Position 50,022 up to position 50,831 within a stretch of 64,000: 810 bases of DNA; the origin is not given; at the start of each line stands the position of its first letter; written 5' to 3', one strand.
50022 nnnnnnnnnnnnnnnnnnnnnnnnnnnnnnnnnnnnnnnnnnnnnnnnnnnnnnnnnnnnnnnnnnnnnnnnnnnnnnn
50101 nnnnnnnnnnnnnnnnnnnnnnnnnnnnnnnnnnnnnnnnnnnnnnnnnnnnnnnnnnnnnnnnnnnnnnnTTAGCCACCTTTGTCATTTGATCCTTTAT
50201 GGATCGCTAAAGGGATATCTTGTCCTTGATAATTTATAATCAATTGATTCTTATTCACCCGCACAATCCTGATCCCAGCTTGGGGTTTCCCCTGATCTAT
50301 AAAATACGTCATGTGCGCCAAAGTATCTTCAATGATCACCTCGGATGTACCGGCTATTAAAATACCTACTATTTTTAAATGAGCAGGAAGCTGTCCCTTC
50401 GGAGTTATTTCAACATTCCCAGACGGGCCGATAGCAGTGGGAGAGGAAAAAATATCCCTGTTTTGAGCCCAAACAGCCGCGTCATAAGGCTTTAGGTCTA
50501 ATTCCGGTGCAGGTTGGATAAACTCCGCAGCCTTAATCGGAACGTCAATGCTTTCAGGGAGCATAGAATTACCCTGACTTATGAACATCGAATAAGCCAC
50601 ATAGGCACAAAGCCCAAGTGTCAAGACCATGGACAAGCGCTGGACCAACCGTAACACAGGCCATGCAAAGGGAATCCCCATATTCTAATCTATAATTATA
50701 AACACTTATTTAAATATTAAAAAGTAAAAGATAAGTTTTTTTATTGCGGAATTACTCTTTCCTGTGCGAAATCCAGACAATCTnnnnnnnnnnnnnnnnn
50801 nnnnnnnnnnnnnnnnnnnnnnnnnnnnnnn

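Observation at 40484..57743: T2SS operon contiguous with two giant S53-FN3 protease paralogs: a probable dedicated, second-messenger-gated protease-secretion island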

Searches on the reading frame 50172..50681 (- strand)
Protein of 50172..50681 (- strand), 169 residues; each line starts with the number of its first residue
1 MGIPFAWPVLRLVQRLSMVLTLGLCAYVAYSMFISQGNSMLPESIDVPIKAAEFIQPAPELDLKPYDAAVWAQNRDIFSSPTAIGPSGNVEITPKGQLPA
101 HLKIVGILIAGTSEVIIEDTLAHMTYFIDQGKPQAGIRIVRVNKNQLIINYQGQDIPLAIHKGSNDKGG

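Call 3: search_protein_families(library=pfam, proteins=[window:50172-50681:-], max_evalue=0.01)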
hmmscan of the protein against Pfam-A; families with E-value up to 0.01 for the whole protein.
window:50172-50681:- (169 aa): 0 families

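Call 9: search_protein_families(library=ncbifam, proteins=[window:50172-50681:-], max_evalue=0.01)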
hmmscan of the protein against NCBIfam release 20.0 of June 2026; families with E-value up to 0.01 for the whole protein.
window:50172-50681:- (169 aa): 1 family
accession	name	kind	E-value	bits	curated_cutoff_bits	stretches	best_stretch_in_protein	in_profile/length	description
TIGR01713.1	typeII_sec_gspC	equivalog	0.0002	21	101.6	1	100-163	81-147/259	type II secretion system protein GspC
